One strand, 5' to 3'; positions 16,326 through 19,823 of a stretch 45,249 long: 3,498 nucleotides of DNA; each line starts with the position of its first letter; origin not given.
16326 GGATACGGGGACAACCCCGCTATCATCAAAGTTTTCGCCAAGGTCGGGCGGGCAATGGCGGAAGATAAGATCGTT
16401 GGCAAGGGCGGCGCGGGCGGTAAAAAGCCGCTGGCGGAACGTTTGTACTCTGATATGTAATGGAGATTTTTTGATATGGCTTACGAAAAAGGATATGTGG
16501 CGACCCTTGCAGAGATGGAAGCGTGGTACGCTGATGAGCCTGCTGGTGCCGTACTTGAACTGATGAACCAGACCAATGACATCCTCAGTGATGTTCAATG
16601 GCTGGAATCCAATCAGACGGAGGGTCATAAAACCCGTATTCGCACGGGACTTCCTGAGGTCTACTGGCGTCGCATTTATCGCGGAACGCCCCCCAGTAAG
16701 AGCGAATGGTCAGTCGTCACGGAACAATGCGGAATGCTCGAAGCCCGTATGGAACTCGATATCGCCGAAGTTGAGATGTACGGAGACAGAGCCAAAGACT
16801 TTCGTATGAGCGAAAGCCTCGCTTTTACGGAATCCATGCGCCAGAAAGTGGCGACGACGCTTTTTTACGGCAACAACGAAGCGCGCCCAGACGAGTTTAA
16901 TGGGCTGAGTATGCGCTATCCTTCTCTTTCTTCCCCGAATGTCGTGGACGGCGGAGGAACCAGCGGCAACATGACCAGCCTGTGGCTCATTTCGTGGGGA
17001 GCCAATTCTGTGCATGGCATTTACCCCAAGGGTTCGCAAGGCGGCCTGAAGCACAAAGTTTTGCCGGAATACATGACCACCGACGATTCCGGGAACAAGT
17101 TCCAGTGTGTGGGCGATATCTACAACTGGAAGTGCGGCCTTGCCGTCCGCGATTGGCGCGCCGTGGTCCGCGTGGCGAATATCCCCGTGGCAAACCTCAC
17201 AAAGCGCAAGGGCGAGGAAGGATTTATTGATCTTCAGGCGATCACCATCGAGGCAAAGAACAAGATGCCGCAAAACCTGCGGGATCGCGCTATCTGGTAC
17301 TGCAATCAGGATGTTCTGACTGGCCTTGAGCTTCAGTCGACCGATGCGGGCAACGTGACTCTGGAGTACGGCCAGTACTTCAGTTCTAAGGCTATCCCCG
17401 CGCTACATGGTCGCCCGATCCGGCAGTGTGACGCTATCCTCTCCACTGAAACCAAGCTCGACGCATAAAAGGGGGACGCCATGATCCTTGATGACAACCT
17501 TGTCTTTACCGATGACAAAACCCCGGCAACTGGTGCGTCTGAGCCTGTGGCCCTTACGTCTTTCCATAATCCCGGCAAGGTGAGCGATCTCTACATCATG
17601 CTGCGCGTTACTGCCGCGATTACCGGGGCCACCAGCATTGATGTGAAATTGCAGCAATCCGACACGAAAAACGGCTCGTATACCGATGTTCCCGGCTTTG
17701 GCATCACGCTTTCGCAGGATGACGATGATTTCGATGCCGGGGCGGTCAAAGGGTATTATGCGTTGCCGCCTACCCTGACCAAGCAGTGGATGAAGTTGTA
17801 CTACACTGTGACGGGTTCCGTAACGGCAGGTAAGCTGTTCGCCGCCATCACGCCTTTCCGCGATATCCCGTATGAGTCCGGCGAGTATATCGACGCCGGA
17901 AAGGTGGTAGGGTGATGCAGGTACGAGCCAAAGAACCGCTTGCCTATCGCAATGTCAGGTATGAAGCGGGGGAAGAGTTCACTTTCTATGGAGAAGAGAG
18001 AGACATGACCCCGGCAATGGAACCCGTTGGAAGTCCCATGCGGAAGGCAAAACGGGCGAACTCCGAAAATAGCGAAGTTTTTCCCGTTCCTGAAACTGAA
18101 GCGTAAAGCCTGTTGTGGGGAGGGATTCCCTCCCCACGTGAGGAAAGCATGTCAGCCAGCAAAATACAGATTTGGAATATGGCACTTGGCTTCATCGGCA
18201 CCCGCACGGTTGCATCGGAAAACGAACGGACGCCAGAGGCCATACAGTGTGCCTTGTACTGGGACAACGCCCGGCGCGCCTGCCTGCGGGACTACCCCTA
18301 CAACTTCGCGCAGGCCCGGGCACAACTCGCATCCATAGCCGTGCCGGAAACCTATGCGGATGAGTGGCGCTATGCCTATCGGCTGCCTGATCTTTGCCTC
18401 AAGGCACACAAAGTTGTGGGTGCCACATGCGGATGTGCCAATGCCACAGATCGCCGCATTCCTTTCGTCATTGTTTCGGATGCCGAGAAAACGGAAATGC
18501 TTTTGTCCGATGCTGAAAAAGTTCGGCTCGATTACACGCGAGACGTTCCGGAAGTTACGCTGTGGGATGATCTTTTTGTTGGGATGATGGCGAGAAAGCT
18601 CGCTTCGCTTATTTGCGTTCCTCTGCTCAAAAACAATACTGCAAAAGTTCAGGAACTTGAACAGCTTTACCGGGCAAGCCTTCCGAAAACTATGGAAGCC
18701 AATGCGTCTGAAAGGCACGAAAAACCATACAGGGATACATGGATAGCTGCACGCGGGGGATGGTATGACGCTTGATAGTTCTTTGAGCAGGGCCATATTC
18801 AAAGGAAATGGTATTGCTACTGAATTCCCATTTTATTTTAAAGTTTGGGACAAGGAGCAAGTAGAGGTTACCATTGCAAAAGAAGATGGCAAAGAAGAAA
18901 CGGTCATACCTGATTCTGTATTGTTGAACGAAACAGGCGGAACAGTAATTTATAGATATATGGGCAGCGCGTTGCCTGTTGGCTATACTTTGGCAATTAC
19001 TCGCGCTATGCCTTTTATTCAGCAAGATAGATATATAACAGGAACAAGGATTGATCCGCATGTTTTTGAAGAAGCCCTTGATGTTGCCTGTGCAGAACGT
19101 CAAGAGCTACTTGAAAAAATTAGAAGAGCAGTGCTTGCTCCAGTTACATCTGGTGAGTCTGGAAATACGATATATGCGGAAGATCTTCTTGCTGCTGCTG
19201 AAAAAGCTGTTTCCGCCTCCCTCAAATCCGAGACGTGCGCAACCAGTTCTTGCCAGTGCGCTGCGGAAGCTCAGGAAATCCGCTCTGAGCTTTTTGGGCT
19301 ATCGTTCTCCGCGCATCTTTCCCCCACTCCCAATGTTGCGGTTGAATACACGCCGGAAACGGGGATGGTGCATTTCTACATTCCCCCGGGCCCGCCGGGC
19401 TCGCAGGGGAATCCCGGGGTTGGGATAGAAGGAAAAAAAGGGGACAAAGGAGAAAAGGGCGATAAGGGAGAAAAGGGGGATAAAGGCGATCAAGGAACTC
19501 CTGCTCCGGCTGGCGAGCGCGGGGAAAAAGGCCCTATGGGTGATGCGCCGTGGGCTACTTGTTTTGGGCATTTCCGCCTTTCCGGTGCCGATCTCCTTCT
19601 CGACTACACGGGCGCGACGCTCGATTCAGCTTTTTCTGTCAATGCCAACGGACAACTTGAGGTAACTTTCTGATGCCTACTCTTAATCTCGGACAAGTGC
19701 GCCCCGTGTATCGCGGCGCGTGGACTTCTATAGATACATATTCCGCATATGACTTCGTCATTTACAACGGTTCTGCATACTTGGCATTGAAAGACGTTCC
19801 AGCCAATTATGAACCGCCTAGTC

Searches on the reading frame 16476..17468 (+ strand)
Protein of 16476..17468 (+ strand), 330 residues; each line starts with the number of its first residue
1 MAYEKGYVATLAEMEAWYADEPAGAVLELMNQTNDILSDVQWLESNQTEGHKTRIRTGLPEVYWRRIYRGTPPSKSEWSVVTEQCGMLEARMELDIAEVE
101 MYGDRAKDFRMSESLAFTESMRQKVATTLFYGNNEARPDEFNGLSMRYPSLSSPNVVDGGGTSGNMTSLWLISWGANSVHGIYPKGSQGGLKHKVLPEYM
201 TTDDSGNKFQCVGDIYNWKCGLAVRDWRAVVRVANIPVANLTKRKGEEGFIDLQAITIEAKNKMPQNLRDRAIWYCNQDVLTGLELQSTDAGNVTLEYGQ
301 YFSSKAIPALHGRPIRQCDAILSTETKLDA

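Call 12: search_protein_families(library=phrogs, proteins=[window:16476-17468:+], max_evalue=0.001)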
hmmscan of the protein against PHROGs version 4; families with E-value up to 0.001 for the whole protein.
window:16476-17468:+ (330 aa): 1 family
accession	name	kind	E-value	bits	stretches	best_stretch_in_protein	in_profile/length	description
phrog_212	-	head and packaging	4e-62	211.3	2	9-153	6-151/301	major head protein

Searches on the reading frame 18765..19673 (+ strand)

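Call 12: search_protein_families(library=phrogs, proteins=[window:18765-19673:+], max_evalue=0.001)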
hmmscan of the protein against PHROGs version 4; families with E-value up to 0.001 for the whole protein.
window:18765-19673:+ (302 aa): 27 families (the best 25 are shown)
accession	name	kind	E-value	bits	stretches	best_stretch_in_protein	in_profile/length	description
phrog_366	-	tail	3.3e-11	44.3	1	161-260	293-370/474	tail fiber protein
phrog_8745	-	tail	1.9e-10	39.7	1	206-260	1386-1441/1803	tail fiber protein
phrog_13892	-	tail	4.2e-09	37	1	199-265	26-90/676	minor tail protein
phrog_5073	-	tail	1.1e-08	35.6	1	208-262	305-363/519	tail fiber protein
phrog_819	-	tail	1.5e-08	34.3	1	209-260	633-683/1024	tail protein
phrog_13893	-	tail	1.7e-08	34.3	1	1-126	1-128/648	tail protein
phrog_6320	-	tail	4.9e-07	29.9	1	207-260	153-207/745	tail fiber protein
phrog_5510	-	tail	1.5e-06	28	1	1-110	1-112/789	tail fiber protein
phrog_26654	-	unknown function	5.3e-06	27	1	207-266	86-143/360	-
phrog_1806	-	tail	9.7e-06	26.1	1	206-261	154-211/276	collagen like minor tail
phrog_38806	-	unknown function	1e-05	26.1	1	210-262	107-154/285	-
phrog_33406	-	tail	4e-05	23.1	1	219-261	199-241/651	tail fiber protein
phrog_26246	-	tail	4.4e-05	23.8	1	219-256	103-140/329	tail protein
phrog_32123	-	unknown function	5.6e-05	22.6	1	208-258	247-298/532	-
phrog_17220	-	unknown function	0.00012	21.4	1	1-113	1-115/868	-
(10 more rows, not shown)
